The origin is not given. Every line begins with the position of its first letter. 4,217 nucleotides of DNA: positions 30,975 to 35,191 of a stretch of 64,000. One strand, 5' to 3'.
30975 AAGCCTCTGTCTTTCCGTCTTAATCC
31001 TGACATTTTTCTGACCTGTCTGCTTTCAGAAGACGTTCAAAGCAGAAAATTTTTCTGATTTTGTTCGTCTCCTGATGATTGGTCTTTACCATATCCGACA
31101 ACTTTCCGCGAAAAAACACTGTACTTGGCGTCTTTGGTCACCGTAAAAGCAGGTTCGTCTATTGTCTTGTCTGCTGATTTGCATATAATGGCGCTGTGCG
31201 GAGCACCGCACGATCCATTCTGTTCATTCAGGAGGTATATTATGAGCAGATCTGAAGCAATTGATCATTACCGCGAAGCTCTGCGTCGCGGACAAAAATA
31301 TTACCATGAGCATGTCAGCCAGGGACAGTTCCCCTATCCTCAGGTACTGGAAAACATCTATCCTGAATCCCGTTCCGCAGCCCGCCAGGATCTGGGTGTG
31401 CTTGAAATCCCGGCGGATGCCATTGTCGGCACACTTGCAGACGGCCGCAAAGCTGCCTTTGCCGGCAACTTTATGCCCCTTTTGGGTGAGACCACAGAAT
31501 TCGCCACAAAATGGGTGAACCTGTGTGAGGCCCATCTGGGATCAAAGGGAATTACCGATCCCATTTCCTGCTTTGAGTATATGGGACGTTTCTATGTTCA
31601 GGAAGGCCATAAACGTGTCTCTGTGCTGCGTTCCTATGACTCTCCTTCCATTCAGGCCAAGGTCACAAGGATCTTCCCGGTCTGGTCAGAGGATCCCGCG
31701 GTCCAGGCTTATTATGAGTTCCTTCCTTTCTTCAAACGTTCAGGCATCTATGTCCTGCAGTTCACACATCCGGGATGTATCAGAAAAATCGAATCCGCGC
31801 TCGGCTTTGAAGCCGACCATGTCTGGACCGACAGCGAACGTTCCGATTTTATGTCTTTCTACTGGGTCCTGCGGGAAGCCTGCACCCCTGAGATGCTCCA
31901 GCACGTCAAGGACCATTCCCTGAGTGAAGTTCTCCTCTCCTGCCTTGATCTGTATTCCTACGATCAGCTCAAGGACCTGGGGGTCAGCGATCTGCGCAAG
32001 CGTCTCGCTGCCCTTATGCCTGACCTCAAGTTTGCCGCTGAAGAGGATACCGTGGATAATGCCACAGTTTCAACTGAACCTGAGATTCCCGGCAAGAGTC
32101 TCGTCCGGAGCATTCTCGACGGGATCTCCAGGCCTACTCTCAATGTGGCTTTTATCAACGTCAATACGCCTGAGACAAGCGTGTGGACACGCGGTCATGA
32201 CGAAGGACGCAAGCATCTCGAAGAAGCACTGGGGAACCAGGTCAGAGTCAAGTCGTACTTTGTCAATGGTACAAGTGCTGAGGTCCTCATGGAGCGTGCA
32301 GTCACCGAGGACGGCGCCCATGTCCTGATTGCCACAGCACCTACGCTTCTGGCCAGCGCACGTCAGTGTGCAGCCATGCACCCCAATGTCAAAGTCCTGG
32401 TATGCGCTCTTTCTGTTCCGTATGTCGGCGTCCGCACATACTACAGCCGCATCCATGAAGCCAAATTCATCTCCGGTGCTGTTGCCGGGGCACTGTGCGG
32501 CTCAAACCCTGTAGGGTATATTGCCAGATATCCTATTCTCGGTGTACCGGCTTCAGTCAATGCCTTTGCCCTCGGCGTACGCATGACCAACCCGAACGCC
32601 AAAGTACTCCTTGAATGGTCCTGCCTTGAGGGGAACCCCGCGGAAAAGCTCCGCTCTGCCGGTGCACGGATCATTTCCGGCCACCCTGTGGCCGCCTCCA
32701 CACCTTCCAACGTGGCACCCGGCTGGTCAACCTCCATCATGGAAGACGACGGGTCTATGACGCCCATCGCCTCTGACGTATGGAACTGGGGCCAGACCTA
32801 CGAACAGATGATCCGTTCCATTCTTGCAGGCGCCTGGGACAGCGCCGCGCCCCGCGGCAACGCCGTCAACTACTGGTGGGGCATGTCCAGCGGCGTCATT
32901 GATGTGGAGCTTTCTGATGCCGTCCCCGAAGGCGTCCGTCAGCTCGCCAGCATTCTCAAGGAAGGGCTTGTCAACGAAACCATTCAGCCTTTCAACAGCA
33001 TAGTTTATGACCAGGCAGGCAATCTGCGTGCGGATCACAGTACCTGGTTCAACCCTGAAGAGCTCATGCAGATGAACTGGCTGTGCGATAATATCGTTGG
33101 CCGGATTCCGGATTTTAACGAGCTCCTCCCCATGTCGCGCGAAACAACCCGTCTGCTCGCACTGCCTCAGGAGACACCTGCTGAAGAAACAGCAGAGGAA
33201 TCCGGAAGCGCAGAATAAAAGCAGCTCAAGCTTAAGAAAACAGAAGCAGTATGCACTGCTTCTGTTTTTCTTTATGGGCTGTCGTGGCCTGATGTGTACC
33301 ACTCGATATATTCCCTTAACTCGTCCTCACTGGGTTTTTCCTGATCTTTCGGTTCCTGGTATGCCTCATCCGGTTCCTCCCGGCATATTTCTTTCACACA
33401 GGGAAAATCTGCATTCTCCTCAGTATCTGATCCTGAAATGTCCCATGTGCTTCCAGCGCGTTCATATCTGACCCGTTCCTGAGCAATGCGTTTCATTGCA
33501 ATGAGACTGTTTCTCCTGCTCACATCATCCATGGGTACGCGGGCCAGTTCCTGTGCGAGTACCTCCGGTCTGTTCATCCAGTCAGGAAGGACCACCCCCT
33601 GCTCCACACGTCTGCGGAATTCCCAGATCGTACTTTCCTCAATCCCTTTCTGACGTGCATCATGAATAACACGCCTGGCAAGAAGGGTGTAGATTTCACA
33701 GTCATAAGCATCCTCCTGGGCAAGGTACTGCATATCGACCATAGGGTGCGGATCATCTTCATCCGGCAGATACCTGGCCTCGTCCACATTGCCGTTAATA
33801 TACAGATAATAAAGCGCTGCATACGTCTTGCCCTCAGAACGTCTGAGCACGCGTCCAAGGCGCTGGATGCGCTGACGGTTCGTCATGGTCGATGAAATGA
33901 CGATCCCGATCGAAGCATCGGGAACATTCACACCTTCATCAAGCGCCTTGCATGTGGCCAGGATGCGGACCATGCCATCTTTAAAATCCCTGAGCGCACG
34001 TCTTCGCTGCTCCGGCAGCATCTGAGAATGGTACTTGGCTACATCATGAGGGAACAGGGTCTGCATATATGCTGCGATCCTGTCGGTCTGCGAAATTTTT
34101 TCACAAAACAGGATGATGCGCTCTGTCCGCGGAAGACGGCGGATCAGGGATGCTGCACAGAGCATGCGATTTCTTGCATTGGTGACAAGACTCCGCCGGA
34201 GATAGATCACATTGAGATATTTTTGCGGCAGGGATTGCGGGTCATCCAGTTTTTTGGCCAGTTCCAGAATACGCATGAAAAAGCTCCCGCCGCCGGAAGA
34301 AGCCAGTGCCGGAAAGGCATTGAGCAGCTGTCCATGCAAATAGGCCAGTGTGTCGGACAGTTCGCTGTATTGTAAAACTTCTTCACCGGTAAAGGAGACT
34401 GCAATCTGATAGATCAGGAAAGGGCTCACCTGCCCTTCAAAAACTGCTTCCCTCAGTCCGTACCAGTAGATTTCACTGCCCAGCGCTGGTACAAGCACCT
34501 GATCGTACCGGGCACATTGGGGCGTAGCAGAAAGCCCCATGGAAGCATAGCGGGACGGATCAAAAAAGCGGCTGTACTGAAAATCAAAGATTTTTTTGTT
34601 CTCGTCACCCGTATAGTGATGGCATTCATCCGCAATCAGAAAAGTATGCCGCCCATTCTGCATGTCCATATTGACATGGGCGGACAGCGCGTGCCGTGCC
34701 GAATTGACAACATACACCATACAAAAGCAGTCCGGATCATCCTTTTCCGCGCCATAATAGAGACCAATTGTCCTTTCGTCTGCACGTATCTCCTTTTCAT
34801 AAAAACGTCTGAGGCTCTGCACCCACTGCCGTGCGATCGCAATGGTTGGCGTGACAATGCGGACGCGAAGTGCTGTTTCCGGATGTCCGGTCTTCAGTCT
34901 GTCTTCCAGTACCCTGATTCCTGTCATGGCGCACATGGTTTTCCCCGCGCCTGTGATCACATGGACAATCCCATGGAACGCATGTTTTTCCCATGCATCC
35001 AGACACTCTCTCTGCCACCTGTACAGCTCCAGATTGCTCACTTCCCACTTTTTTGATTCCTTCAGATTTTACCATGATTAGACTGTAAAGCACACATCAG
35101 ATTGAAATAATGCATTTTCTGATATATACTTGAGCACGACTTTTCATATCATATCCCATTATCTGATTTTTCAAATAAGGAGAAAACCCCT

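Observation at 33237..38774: Terminator-bounded four-gene block: SF2 helicase, unknown 260-aa protein and two BrxD/DUF2791-like ATPases as a candidate orphan defence module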

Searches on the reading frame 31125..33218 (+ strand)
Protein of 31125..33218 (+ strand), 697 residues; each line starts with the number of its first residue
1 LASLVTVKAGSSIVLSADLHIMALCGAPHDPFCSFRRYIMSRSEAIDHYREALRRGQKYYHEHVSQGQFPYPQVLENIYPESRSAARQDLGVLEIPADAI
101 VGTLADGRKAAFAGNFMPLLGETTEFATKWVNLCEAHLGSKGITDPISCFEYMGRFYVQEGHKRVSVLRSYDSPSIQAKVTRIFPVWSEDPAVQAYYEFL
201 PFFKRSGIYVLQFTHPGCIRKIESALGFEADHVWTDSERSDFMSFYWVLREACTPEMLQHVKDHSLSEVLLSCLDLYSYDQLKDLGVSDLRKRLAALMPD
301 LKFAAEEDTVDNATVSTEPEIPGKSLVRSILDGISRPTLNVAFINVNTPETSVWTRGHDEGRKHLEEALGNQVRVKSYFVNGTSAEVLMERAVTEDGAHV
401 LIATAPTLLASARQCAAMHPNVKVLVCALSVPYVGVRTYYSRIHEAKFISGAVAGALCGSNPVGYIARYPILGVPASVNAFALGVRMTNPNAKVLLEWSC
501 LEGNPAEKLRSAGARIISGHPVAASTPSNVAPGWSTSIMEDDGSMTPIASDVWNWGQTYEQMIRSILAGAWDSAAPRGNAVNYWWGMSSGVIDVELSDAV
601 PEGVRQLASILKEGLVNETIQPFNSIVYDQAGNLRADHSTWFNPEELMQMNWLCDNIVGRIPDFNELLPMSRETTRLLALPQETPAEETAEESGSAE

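Call 36: search_protein_families(library=pfam, proteins=[window:31125-33218:+], max_evalue=0.001)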
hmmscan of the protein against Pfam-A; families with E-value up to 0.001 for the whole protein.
window:31125-33218:+ (697 aa): 1 family
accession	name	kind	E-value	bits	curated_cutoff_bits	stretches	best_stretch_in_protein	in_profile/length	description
PF02608.20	Bmp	-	4.5e-11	42.7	24.1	1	340-598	3-273/301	ABC transporter substrate-binding protein PnrA-like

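Call 46: find_related_loci(query=window:31236-33218:+, collection=metagenome_contigs, flank=10000)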
Query window:31236-33218:+ (660 aa) in metagenome_contigs; peptide patterns used: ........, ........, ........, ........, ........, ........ (x = any residue, [..] = any of these).
11 stretches matched a pattern; 1 encode a relative of the query (tblastn E <= 1e-3); 1 distinct loci.
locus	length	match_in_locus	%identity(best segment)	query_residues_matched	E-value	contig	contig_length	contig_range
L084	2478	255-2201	76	5-653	0e+0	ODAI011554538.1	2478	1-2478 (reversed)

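Call 91: find_homologous_proteins(query=window:31236-33218:+, max_evalue=1e-50)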
Query window:31236-33218:+ (660 aa): 2039 proteins with E <= 1e-50 among 8000 candidates; the best 120 are listed.
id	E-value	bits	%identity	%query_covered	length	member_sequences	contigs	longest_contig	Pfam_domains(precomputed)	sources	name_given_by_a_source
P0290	0.0e+0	1519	100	100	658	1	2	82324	PF02608.21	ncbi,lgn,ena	-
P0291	0.0e+0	1218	79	100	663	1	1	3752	PF02608.21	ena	-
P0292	0.0e+0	1174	76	98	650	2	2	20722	PF02608.21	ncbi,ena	-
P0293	0.0e+0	1163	76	97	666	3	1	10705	PF02608.21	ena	-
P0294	0.0e+0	1116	73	99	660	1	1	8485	PF02608.21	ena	-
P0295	0.0e+0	1116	72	99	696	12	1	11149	PF02608.21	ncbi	-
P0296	0.0e+0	1114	75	96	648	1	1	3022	PF02608.21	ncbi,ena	-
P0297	0.0e+0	1097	72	97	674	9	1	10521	PF02608.21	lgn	-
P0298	0.0e+0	1091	70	98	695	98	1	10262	PF02608.21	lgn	-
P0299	0.0e+0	1081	69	98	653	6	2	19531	PF02608.21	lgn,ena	-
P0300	0.0e+0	1026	66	98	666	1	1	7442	PF02608.21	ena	-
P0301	8.3e-298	1007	66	98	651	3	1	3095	PF02608.21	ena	-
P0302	2.2e-293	993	63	100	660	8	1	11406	PF02608.21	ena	-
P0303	7.5e-286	968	64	98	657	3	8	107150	-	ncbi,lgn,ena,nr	ncbi:MAG: hypothetical protein IJK28_00240 [Clostridia bacterium]|nr:hypothetical protein [Clostridi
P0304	4.2e-282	956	63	97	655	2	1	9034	PF02608.21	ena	-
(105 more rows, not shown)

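Call 92: find_encoding_contigs(protein=P0292, flank=10000, max_places=2)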
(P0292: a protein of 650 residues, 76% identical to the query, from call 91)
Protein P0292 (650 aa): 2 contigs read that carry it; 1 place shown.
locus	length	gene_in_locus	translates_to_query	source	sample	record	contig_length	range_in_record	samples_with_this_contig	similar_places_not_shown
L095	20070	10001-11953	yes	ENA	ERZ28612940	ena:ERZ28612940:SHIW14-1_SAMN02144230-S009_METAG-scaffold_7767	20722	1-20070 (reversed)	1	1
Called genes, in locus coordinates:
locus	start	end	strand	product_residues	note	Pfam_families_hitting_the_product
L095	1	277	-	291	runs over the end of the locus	PF02810:SEC-C, PF00557:Peptidase_M24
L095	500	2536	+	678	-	PF13802:Gal_mutarotas_2, PF01055:Glyco_hydro_31_2nd, PF21365:Glyco_hydro_31_3rd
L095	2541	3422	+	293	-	PF13353:Fer4_12 (weak), PF04055:Radical_SAM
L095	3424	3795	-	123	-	-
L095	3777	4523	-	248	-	PF01746:tRNA_m1G_MT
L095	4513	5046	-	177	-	PF01782:RimM, PF24986:PRC_RimM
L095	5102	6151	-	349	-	PF00365:PFK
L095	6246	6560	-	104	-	-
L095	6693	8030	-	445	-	PF02812:ELFV_dehydrog_N, PF00208:ELFV_dehydrog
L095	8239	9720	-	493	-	PF00370:FGGY_N, PF02782:FGGY_C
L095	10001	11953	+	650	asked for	PF02608:Bmp (weak)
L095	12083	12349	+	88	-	PF00581:Rhodanese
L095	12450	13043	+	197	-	PF00149:Metallophos, PF12850:Metallophos_2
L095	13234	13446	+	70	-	PF04023:FeoA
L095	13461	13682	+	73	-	PF04023:FeoA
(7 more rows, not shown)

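Call 93: find_encoding_contigs(protein=P0299, flank=10000, max_places=2)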
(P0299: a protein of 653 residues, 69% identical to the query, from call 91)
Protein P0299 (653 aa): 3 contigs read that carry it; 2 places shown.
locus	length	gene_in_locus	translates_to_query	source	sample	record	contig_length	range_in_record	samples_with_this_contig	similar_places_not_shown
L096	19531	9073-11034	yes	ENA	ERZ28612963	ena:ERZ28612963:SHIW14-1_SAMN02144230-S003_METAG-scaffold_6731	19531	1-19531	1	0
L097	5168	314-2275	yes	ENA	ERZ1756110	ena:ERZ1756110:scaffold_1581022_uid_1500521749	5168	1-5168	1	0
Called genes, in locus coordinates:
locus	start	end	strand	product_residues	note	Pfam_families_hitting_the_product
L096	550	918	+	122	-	-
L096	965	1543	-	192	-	PF01470:Peptidase_C15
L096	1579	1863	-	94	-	PF06949:DUF1292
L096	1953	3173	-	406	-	PF00149:Metallophos, PF12850:Metallophos_2 (faint)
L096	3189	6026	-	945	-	PF00912:Transgly, PF00905:Transpeptidase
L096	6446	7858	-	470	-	PF14691:Fer4_20, PF01262:AlaDh_PNT_C (faint), PF13738:Pyr_redox_3 (faint), PF01946:Thi4 (weak), PF07992:Pyr_redox_2, PF12831:FAD_oxidored (faint), PF13450:NAD_binding_8 (weak), PF00070:Pyr_redox (weak)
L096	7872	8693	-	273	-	PF10418:DHODB_Fe-S_bind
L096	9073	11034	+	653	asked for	PF02608:Bmp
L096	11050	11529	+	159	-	PF02590:SPOUT_MTase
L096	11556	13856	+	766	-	-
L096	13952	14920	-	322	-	PF10646:Germane (weak)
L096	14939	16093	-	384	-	PF00753:Lactamase_B, PF12706:Lactamase_B_2 (weak), PF00932:LTD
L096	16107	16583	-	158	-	-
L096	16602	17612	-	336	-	PF00583:Acetyltransf_1, PF13673:Acetyltransf_10 (weak), PF13508:Acetyltransf_7, PF00881:Nitroreductase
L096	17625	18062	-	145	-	PF00383:dCMP_cyt_deam_1, PF14437:MafB19-deam, PF14439:Bd3614-deam (weak)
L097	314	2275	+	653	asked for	PF02608:Bmp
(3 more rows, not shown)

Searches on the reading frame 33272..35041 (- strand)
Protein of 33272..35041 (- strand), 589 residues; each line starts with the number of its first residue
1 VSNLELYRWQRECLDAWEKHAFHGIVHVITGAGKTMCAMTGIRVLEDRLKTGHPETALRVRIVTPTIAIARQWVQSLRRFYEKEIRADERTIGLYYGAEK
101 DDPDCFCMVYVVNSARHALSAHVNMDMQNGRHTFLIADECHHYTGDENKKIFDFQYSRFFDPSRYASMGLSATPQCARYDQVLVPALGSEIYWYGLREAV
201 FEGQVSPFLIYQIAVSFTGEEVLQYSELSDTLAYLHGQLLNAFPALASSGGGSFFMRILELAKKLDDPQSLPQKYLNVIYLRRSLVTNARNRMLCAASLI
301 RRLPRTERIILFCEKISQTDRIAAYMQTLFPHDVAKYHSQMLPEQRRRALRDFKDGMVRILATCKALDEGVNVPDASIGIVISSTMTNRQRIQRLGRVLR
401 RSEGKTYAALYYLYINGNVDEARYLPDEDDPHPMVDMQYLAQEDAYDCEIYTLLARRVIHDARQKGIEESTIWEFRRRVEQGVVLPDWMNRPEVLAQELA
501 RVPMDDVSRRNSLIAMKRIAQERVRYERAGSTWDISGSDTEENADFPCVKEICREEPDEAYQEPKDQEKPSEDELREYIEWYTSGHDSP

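Call 3: search_protein_families(library=pfam, proteins=[window:33272-35041:-], max_evalue=0.01)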
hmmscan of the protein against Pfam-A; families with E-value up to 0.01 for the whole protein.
window:33272-35041:- (589 aa): 5 families
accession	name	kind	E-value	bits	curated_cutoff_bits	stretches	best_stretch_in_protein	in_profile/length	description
PF04851.21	ResIII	-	3.3e-18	66.6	22.5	1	4-175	2-163/164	Type III restriction enzyme, res subunit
PF00271.37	Helicase_C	-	1.4e-17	64.4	23.5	1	302-401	11-109/110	Helicase conserved C-terminal domain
PF00270.35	DEAD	-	1.5e-11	44.7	26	1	9-177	3-162/167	DEAD/DEAH box helicase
PF16203.11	ERCC3_RAD25_C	-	3.4e-10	40.1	27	1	274-424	26-177/248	ERCC3/RAD25/XPB C-terminal helicase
PF22590.2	Cas3-like_C_2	-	0.0006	20.5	27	1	308-402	4-105/106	CRISPR-associated nuclease/helicase Cas3, C-terminal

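Call 4: search_protein_families(library=padloc, proteins=[window:33272-35041:-], max_evalue=0.01)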
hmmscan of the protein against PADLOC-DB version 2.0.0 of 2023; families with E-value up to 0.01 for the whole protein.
window:33272-35041:- (589 aa): 24 families
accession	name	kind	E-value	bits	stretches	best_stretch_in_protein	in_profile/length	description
PDLC02707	PbeA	-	3.2e-58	195.8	2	259-415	475-631/672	PbeA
PDLC02704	PbeA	-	3.9e-53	179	2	3-235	252-482/682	PbeA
PDLC02706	PbeA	-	2.8e-33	113.5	2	332-420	592-678/722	PbeA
PDLC02703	PbeA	-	3.6e-15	53.6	2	307-402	510-600/626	PbeA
PDLC02705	PbeA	-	6.6e-14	49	1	132-411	375-630/691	PbeA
PDLC03659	mREase_IV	-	2.7e-11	40.1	1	304-407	457-559/945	Type IV methyl-directed restriction enzyme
PDLC01770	Cas3g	-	2.9e-09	34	1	277-418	223-357/733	-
PDLC02503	BrxHI|BrxHII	-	4.6e-08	29.8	1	292-404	234-345/698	BrxHI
PDLC00938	Cas3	-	7.7e-07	26.6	1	297-406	213-324/358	CRISPR-associated helicase Cas3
PDLC01252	Cas3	-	6.4e-06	23.8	1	298-424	191-309/324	CAS-I; effector_G3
PDLC02843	DpdE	-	8.5e-06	21.9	1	290-413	551-679/1091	DpdE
PDLC03597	REase_MTase_IIG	-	1.2e-05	21.1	1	357-408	551-602/1646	Type IIG restriction enzyme-methyltransferase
PDLC02501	BrxHI|BrxHII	-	1.9e-05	20.9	1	307-403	249-344/925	BrxHI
PDLC01089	C3a193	-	2.9e-05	20.6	1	305-410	486-590/983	poss. alt. Cas3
PDLC03928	PsyrT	-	6.3e-05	19.4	1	280-400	217-337/689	-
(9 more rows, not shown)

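Call 5: search_protein_families(library=ncbifam, proteins=[window:33272-35041:-], max_evalue=0.01)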
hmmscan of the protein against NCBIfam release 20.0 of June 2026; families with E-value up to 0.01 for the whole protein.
window:33272-35041:- (589 aa): 31 families (the best 25 are shown)
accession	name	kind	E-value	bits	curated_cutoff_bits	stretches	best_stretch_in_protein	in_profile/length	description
TIGR04095.1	dnd_restrict_1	equivalog_domain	5.7e-42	144.2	600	2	269-421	240-402/451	DNA phosphorothioation system restriction enzyme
NF045503.1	repair_heli_XPB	equivalog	1.1e-17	63.8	610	2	289-419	402-526/548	DNA repair helicase XPB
TIGR04121.1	DEXH_lig_assoc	equivalog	1.5e-10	39.4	850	2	5-82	13-87/804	ligase-associated DNA damage response DEXH box helicase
NF041062.1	DpdE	equivalog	5.8e-10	37.8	500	1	288-404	524-643/1048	protein DpdE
NF010337.0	PRK13766.1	equivalog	8.5e-09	34.1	610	1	338-426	405-489/781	Hef nuclease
NF008164.0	PRK10917.1-2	equivalog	2.4e-08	32.7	785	1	316-411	505-600/704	ATP-dependent DNA helicase RecG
NF046051.1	restrict_EcoAI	equivalog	7e-08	31.3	550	1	132-218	275-356/768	EcoAI/FtnUII family type I restriction enzme subunit R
TIGR00603.1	rad25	subfamily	1.5e-07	30.1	328.7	1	305-424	497-615/734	DNA repair helicase rad25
TIGR01587.1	cas3_core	equivalog_domain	2.9e-06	26.6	102.45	1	297-406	213-324/358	CRISPR-associated helicase Cas3'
TIGR00580.2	mfd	equivalog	9.8e-06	24.2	800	1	291-412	627-747/907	transcription-repair coupling factor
NF002251.0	PRK01172.1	equivalog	1e-05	24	891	1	296-385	253-338/674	ATP-dependent DNA helicase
TIGR00643.1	recG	equivalog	1.3e-05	24.1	659.4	1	324-384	474-535/629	ATP-dependent DNA helicase RecG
TIGR03817.1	DECH_helic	hypoth_equivalog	2.8e-05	22.6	874.1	1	322-403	294-375/742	helicase/secretion neighborhood putative DEAH-box helicase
NF008165.0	PRK10917.1-3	equivalog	4.2e-05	22.2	711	1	331-383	509-561/692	ATP-dependent DNA helicase RecG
NF008163.0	PRK10917.1-1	equivalog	7.8e-05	21.2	796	1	327-402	512-588/692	ATP-dependent DNA helicase RecG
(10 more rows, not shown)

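Call 34: list_cluster_members(proteins=[P0001, window:33272-35041:-])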
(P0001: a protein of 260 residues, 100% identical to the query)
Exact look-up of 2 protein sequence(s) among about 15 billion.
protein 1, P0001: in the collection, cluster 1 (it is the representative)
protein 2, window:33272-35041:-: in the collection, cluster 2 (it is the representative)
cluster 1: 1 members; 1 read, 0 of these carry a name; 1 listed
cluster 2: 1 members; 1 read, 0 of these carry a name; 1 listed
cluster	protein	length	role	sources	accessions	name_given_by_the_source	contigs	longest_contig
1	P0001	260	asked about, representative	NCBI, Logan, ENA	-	-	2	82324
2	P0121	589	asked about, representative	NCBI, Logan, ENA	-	-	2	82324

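Call 99: search_protein_families(library=phrogs, proteins=[window:33272-35041:-], max_evalue=0.001)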
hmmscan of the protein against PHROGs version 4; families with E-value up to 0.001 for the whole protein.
window:33272-35041:- (589 aa): 5 families
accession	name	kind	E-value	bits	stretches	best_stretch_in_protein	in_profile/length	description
phrog_16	-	DNA, RNA and nucleotide metabolism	1.5e-36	127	1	2-436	269-623/986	DNA helicase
phrog_62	-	DNA, RNA and nucleotide metabolism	1.1e-13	50.5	2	2-174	693-849/1881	DNA helicase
phrog_6819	-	DNA, RNA and nucleotide metabolism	4.5e-12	46.2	1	306-377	235-306/645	Holliday junction branch migration helicase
phrog_9690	-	DNA, RNA and nucleotide metabolism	7e-12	46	1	285-424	137-280/306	DNA helicase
phrog_2488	-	DNA, RNA and nucleotide metabolism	0.00025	20.9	0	7-79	20-93/579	DNA helicase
